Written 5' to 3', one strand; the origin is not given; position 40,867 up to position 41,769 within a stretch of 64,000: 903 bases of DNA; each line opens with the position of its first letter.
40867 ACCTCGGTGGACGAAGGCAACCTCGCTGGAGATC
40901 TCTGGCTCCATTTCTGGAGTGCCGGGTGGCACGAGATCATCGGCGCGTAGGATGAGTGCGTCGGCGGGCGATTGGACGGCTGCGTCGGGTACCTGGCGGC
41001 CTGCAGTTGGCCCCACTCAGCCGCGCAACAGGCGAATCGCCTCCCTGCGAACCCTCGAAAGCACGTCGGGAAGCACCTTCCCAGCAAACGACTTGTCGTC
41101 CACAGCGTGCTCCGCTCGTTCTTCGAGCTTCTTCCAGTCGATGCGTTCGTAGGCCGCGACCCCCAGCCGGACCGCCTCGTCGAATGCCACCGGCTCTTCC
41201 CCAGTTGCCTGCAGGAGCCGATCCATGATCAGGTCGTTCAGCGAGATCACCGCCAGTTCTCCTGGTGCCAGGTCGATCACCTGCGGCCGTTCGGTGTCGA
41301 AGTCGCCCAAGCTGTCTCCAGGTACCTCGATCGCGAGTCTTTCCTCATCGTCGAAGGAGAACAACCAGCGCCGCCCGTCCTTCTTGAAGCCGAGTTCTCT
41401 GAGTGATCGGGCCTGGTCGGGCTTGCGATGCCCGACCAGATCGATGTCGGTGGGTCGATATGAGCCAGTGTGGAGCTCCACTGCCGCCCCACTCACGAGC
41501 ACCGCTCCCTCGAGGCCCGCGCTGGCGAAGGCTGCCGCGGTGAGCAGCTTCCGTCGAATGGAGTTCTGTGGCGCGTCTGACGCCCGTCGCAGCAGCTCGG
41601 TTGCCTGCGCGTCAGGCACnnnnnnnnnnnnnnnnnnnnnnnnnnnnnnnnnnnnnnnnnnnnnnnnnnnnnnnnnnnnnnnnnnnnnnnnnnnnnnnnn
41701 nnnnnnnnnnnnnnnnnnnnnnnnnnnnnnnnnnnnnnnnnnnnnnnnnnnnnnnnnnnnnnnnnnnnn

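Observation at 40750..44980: Accessory patch of small, decayed and poorly conserved genes between the second MMPL locus and the SDR gene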

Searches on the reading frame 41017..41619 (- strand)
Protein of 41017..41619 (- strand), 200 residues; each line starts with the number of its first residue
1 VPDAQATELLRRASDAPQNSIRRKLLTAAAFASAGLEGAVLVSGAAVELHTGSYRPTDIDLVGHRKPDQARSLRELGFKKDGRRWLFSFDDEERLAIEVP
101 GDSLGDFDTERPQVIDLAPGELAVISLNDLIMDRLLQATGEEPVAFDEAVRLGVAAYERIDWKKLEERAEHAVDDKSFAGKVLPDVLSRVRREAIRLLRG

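Call 3: search_protein_families(library=pfam, proteins=[window:41017-41619:-], max_evalue=0.01)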
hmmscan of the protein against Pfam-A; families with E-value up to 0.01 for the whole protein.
window:41017-41619:- (200 aa): 0 families

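Call 25: search_protein_families(library=ncbifam, proteins=[window:41017-41619:-], max_evalue=1)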
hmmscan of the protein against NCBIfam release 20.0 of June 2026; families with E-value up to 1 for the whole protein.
window:41017-41619:- (200 aa): 0 families

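Call 26: search_protein_families(library=padloc, proteins=[window:41017-41619:-], max_evalue=1)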
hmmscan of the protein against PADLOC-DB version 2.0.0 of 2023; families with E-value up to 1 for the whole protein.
window:41017-41619:- (200 aa): 0 families

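Call 36: find_homologous_proteins(query=window:41017-41619:-, max_evalue=0.001)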
Query window:41017-41619:- (200 aa): 102 proteins with E <= 0.001 among 1796 candidates.
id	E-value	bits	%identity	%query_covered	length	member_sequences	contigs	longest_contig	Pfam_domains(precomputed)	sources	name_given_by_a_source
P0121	6.3e-97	341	99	81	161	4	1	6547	-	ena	-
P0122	3.4e-96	338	81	100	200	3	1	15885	-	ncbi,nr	ncbi:MAG: hypothetical protein KJ698_11845 [Actinobacteria bacterium]|nr:hypothetical protein [Actin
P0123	1.4e-82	294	72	100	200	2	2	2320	-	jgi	jgi:hypothetical protein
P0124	1.7e-82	294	88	81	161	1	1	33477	-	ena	-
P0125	3.8e-82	293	70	94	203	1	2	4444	-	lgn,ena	-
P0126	2.9e-80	286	74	97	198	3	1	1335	-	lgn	-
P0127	7.9e-78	278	70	100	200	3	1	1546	-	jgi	jgi:hypothetical protein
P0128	1.6e-77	277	68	100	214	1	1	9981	-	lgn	-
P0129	2.0e-77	277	67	100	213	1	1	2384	-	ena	-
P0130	1.0e-76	275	67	98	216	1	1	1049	-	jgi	jgi:hypothetical protein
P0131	1.8e-76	274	71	97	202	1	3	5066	-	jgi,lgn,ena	-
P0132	4.9e-76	273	66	100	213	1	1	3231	-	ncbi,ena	-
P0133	5.3e-75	269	67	100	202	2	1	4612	-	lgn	-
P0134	8.7e-75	269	66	100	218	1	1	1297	-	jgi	jgi:hypothetical protein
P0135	8.9e-74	265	65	99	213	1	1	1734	-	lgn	-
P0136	6.6e-73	262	66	100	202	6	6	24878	-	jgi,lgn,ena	jgi:hypothetical protein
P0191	8.6e-56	207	58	92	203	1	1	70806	-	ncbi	-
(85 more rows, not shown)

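Call 37: find_encoding_contigs(protein=P0122, flank=6000, max_places=3)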
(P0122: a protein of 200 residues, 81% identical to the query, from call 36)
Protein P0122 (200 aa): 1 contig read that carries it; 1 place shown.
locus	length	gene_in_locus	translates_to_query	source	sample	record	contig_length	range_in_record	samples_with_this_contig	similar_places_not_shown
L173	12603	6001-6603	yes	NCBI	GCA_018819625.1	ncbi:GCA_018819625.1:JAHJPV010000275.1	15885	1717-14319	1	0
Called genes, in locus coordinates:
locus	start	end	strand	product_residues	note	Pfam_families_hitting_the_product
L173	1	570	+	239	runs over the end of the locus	PF13350:Y_phosphatase3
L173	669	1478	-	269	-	-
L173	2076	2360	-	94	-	PF02452:PemK_toxin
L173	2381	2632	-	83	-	-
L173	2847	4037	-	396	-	-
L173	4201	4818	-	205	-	PF01872:RibD_C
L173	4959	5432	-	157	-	PF07366:SnoaL, PF12680:SnoaL_2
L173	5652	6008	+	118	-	PF13560:HTH_31, PF01381:HTH_3, PF13413:HTH_25 (faint), PF13443:HTH_26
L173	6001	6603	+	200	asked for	-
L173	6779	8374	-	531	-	-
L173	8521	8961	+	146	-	-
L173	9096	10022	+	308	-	PF12146:Hydrolase_4 (weak)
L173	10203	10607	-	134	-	PF07366:SnoaL, PF12680:SnoaL_2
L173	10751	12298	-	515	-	PF02538:Hydantoinase_B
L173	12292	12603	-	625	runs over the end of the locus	PF05378:Hydant_A_N, PF01968:Hydantoinase_A, PF19278:Hydant_A_C (weak)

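Call 38: find_encoding_contigs(protein=P0136, flank=4000, max_places=6)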
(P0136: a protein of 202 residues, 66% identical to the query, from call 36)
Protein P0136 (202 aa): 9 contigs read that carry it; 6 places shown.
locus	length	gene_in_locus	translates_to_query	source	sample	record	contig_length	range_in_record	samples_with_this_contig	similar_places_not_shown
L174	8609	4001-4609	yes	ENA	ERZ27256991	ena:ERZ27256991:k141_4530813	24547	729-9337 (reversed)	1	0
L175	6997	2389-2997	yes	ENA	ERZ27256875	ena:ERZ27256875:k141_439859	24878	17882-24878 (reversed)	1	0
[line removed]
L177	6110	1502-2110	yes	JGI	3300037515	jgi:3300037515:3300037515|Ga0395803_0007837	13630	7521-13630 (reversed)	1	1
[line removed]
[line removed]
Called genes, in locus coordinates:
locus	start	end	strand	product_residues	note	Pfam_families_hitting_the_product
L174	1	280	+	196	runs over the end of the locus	PF00293:NUDIX (faint)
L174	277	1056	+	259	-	PF00753:Lactamase_B, PF13483:Lactamase_B_3 (weak), PF17778:WHD_BLACT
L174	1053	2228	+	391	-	PF01551:Peptidase_M23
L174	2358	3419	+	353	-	PF01551:Peptidase_M23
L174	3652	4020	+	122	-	PF13560:HTH_31, PF13744:HTH_37 (weak), PF01381:HTH_3, PF13443:HTH_26 (weak)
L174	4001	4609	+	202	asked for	-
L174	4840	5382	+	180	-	PF13671:AAA_33 (faint)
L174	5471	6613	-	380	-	PF01883:FeS_assembly_P, PF00142:Fer4_NifH (faint), PF01656:CbiA, PF09140:MipZ, PF10609:ParA, PF13614:AAA_31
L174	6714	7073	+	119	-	PF01521:Fe-S_biosyn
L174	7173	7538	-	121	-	PF05635:23S_rRNA_IVP, PF22296:bAvd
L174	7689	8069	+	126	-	PF01042:Ribonuc_L-PSP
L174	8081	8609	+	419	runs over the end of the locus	?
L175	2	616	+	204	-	?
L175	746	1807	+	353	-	PF01551:Peptidase_M23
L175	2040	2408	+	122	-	PF13560:HTH_31, PF13744:HTH_37 (weak), PF01381:HTH_3, PF13443:HTH_26 (weak)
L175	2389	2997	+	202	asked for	-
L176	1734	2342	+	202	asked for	-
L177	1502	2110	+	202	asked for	-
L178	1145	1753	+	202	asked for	-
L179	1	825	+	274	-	?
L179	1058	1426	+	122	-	PF13560:HTH_31, PF13744:HTH_37 (weak), PF01381:HTH_3, PF13443:HTH_26 (weak)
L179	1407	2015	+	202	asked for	-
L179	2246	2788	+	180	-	PF13671:AAA_33 (faint)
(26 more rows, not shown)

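Call 39: find_encoding_contigs(protein=P0191, flank=4000, max_places=3)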
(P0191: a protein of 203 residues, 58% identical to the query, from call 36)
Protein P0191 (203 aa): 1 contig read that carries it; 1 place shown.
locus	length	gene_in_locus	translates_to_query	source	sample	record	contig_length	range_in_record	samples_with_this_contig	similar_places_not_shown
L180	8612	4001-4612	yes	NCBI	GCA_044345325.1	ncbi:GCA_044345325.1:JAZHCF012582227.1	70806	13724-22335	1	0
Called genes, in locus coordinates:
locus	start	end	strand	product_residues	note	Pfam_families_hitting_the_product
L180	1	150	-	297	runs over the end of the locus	PF00528:BPD_transp_1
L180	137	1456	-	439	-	PF01547:SBP_bac_1, PF13416:SBP_bac_8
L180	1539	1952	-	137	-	PF01243:PNPOx_N, PF04075:F420H2_quin_red (faint), PF12900:Pyridox_ox_2, PF16242:Pyrid_ox_like (weak)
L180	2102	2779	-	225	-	PF01323:DSBA (faint), PF13743:Thioredoxin_5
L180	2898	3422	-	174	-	PF00583:Acetyltransf_1, PF13673:Acetyltransf_10 (weak), PF13508:Acetyltransf_7 (weak)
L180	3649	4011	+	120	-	PF13560:HTH_31, PF01381:HTH_3, PF12844:HTH_19 (weak), PF13413:HTH_25 (faint), PF13443:HTH_26 (weak)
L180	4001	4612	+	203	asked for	-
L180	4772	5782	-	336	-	PF12172:zf-ChsH2 (weak)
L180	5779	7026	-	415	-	PF00108:Thiolase_N, PF02803:Thiolase_C (weak), PF22691:Thiolase_C_1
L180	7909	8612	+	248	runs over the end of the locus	-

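Call 49: predict_structure(alignment_id=A2)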
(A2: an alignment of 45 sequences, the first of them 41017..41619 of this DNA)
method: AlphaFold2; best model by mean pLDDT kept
length: 200 residues; sequences in the alignment: 45
mean_pLDDT: 92.8   pTM: 0.87
mean pLDDT of the five models: 92.8, 92.2, 92.1, 91.3, 90.1
residues with pLDDT >= 90: 162; 70-90: 35; 50-70: 2; < 50: 1
segments of 3 or more residues with pLDDT < 50: none
pLDDT, mean of each block of 10 residues (from residue 1): 87 96 97 96 93 87 95 97 96 96 85 93 96 91 85 95 95 86 95 95
secondary structure, 60 per line:
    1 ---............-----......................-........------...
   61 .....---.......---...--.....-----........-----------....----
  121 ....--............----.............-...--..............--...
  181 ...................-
elements in order: H4-15 H21-35 E36-42 H44-51 E58-65 H69-75 E79-81 E84-88 E94-101 E113-116 E121-124 H127-138 H143-155 H162-175 H178-199

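Call 53: fold_search(model_id=the predicted structure, library=pdb)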
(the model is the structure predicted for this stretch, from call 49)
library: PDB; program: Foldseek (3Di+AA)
matches with E <= 10: 190; with E <= 0.001: 2
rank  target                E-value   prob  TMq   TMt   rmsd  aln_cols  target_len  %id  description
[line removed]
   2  8an5_B                8.3e-04  1.00  0.47  0.50   6.1       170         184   19  MenAT1 toxin-antitoxin complex (rv0078a-rv0078b) from Mycobacterium tuberculosis H37Rv (released 2023-08-02)
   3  8an4_B                1.2e-03  1.00  0.38  0.40   9.8       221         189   17  MenT1 toxin (rv0078a) from Mycobacterium tuberculosis H37Rv (released 2023-08-02)
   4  8an5_A                1.7e-03  0.99  0.35  0.35  12.4       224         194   18  MenAT1 toxin-antitoxin complex (rv0078a-rv0078b) from Mycobacterium tuberculosis H37Rv (released 2023-08-02)
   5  8an4_A                2.0e-03  1.00  0.51  0.52   7.5       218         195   19  MenT1 toxin (rv0078a) from Mycobacterium tuberculosis H37Rv (released 2023-08-02)
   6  8rr5                  2.3e-02  0.90  0.35  0.38  11.2       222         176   17  MenT1 toxin (rv0078a) from Mycobacterium tuberculosis H37Rv, phosphorylated at T39 (released 2024-09-11)
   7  7ljn_B                2.8e-02  0.60  0.30  0.20  14.2       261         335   11  Structure of the Bradyrhizobium diazoefficiens CD-NTase CdnG in complex with GTP (released 2021-06-02)
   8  7ljn_C                4.3e-02  0.75  0.29  0.19  12.7       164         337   13  Structure of the Bradyrhizobium diazoefficiens CD-NTase CdnG in complex with GTP (released 2021-06-02)
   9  7ljn_A                4.3e-02  0.66  0.29  0.19  14.0       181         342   13  Structure of the Bradyrhizobium diazoefficiens CD-NTase CdnG in complex with GTP (released 2021-06-02)
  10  4fo1_A                4.5e-02  0.72  0.23  0.27  10.9        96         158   18  Crystal structure of lincosamide antibiotic adenylyltransferase LnuA, apo (released 2012-07-04)
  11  7ljn_D                5.3e-02  0.60  0.29  0.19  14.0       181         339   13  Structure of the Bradyrhizobium diazoefficiens CD-NTase CdnG in complex with GTP (released 2021-06-02)
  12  4hx0                  7.0e-02  0.82  0.35  0.42   9.6       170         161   12  Crystal structure of a putative nucleotidyltransferase (TM1012) from Thermotoga maritima at 1.87 A resolution (released 2013-09-11)
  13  4at8_A                7.4e-02  0.41  0.31  0.21  18.3       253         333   11  Crystal structure of the NF90-NF45 dimerisation domain complex with ATP (released 2012-08-01)
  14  6p80                  8.2e-02  0.54  0.35  0.25  12.6       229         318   16  Structure of E. coli MS115-1 CdnC + ATP (released 2019-12-25)
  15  6u7b_A                8.7e-02  0.41  0.31  0.22  12.0       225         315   12  Structure of E. coli MS115-1 CdnC:HORMA-deltaN complex (released 2019-12-25)
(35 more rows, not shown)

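Call 72: search_protein_families(library=pfam, alignment_id=A2, max_evalue=1)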
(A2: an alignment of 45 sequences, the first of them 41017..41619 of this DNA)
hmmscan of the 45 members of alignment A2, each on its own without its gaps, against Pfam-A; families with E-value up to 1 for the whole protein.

A. member 1, window:41017-41619:- (200 aa): 1 family
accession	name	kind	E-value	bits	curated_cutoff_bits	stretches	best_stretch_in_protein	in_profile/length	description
PF07179.17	SseB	-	0.042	14.5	21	1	31-128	21-108/124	SseB protein N-terminal domain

B. families by the number of members that match (of 45 scanned): 16 families
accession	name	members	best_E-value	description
PF19502.5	DUF6036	20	0.012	Nucleotidyltransferase of unknown function (DUF6036)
PF08843.17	AbiEii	8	0.0052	Nucleotidyl transferase AbiEii toxin, Type IV TA system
PF02837.24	Glyco_hydro_2_N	5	0.18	Glycosyl hydrolases family 2, sugar binding domain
PF09970.15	DUF2204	2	0.039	Nucleotidyl transferase of unknown function (DUF2204)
PF07179.17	SseB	2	0.042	SseB protein N-terminal domain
PF10620.15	MdcG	1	0.037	Phosphoribosyl-dephospho-CoA transferase MdcG C-terminal domain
PF15575.11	Imm49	1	0.041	Immunity protein 49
PF17782.7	DprA_WH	1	0.048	DprA winged helix domain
PF05248.17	Adeno_E3A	1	0.14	Adenovirus E3A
PF11954.13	DUF3471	1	0.14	Domain of unknown function (DUF3471)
PF07134.16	AcMNPV_Orf18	1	0.19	Autographa californica nuclear polyhedrosis virus (AcMNPV), Orf18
PF20423.3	AceK_regulatory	1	0.22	Isocitrate dehydrogenase kinase/phosphatase (AceK), regulatory domain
PF07064.19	RIC1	1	0.22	RIC1 C-terminal alpha solenoid region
PF20658.2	MSG_insertion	1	0.25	Malate synthase G, alpha-beta insertion domain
PF00118.29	Cpn60_TCP1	1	0.26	TCP-1/cpn60 chaperonin family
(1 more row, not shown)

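Call 79: find_encoding_contigs(protein=P0124, flank=10000, max_places=4)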
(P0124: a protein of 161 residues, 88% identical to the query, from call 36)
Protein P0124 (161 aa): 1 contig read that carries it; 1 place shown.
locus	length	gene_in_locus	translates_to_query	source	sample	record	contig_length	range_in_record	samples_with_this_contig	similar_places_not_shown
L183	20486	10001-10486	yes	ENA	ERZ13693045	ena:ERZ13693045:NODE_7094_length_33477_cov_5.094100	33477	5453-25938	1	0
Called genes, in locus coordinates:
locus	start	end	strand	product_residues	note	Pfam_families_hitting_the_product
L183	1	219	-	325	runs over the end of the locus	-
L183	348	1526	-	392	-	PF00108:Thiolase_N, PF02803:Thiolase_C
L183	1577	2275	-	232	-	-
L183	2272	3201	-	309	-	PF13480:Acetyltransf_6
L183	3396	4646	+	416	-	PF01471:PG_binding_1 (weak)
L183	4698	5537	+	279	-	PF09754:PAC2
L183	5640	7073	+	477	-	PF09587:PGA_cap, PF00353:HemolysinCabind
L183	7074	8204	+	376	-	PF23381:Beta-prop_IFT122_1st, PF24814:WD40_Prp19, PF24817:WD40_WDHD1_1st, PF25172:Beta-prop_WDR3_2nd, PF25174:Beta-prop_THOC3, PF23414:Beta-prop_EML_2, PF25173:Beta-prop_WDR3_1st, PF24814:WD40_Prp19, +30 more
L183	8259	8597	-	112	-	-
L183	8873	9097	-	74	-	-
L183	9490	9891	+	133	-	PF13744:HTH_37 (weak), PF13560:HTH_31, PF13443:HTH_26 (weak), PF01381:HTH_3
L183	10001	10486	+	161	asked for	-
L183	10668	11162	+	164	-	-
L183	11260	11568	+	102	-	-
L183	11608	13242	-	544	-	PF21948:LplA-B_cat, PF04055:Radical_SAM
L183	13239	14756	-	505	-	-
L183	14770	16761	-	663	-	PF00676:E1_dh, PF02779:Transket_pyr, PF02780:Transketolase_C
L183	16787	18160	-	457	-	PF00890:FAD_binding_2 (weak), PF01134:GIDA (faint), PF01266:DAO (faint), PF07992:Pyr_redox_2, PF12831:FAD_oxidored, PF13738:Pyr_redox_3 (weak), PF00070:Pyr_redox, PF02852:Pyr_redox_dim, +3 more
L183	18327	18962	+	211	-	PF00561:Abhydrolase_1 (weak), PF12146:Hydrolase_4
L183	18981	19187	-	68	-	-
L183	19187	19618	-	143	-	-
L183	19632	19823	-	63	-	-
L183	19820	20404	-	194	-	PF01642:MM_CoA_mutase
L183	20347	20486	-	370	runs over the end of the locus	-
